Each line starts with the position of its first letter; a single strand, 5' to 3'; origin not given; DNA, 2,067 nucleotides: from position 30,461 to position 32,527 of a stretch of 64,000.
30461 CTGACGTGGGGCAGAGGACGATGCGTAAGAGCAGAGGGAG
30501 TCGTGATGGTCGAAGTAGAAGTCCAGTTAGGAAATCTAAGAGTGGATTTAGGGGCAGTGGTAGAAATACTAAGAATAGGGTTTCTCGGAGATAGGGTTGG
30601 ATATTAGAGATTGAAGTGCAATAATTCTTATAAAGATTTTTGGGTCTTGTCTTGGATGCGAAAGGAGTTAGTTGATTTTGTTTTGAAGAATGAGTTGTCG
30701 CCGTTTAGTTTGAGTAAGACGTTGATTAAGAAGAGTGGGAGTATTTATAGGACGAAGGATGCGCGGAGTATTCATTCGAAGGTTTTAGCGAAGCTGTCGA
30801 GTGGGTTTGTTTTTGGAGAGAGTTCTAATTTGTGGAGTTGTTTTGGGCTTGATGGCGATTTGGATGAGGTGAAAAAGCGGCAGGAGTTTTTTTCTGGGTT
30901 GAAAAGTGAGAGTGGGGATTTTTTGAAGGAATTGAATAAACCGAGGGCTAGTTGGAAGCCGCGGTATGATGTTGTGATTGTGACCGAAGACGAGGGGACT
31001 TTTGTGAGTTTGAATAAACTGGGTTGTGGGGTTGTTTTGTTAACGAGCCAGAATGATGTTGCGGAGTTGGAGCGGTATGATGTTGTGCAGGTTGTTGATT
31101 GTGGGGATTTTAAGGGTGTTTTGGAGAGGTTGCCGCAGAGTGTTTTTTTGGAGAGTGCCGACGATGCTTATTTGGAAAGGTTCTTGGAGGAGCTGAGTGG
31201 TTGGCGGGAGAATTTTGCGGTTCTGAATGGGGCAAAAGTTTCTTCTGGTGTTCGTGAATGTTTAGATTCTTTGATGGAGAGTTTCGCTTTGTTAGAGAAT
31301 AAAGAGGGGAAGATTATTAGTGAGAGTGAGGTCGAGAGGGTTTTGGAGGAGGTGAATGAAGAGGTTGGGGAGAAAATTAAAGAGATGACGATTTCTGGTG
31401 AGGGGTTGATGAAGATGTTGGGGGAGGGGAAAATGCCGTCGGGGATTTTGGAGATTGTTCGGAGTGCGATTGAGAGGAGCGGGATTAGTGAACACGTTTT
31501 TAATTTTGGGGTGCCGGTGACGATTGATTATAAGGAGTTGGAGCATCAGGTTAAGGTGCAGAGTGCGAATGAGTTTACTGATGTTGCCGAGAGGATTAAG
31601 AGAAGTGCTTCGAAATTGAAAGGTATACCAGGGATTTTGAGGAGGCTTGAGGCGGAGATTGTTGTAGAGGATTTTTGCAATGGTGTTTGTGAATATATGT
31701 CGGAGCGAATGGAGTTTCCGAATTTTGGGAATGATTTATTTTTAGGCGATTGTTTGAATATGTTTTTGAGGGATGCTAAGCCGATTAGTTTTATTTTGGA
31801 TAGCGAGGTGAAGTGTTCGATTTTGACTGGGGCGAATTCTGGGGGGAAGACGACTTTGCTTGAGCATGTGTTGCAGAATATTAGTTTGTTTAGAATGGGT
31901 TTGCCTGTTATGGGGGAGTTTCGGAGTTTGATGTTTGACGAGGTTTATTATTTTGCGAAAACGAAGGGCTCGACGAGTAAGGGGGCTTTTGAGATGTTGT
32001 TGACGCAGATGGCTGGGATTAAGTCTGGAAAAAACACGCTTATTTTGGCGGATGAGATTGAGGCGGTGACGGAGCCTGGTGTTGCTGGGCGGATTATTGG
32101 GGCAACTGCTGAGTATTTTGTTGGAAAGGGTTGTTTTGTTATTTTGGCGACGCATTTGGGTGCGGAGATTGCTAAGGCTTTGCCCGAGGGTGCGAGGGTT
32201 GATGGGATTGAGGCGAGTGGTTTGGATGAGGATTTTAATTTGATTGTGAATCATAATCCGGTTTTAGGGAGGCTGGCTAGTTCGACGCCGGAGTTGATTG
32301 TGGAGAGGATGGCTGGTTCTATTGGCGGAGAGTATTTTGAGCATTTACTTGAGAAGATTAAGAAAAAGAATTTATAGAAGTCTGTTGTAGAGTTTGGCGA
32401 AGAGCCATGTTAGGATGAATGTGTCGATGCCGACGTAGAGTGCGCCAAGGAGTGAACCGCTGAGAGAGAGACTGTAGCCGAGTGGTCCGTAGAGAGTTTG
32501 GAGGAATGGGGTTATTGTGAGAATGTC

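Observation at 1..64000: The whole window is G+T-rich on one strand, so genes on opposite strands use two codon dialects (NNK vs NNM) and different amino-acid repertoires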

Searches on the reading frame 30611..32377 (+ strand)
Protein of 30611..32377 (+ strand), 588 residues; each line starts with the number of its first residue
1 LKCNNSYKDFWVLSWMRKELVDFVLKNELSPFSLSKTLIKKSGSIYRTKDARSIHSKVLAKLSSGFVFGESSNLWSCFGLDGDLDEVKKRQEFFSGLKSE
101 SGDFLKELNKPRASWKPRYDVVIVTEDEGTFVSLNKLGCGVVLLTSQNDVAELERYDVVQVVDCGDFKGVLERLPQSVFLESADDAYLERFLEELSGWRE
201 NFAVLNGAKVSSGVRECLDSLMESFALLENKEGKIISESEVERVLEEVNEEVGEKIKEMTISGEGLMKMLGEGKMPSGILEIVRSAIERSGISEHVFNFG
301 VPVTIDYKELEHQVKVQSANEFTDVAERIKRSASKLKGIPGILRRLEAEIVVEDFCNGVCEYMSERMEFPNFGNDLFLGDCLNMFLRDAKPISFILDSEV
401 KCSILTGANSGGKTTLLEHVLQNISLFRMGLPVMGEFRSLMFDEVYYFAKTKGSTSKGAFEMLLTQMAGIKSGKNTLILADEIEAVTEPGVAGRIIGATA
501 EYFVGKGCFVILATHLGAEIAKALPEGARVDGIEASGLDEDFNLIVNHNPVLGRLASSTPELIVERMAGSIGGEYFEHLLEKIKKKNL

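Call 8: search_protein_families(library=pfam, proteins=[window:30611-32377:+], max_evalue=0.0001)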
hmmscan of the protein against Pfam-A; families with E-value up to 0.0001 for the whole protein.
window:30611-32377:+ (588 aa): 0 families

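Call 64: search_protein_families(library=ncbifam, proteins=[window:30611-32377:+], max_evalue=0.01)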
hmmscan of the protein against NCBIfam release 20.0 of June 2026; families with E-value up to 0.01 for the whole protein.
window:30611-32377:+ (588 aa): 2 families
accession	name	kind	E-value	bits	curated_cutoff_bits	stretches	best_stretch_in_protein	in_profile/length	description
NF052383.1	ATPase_KamC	equivalog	1.4e-15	57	300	1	307-534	219-445/508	lysine 5,6-aminomutase reactivase ATPase KamC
TIGR01069.2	mutS2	equivalog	6.2e-11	41.4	400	1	377-517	302-450/790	endonuclease MutS2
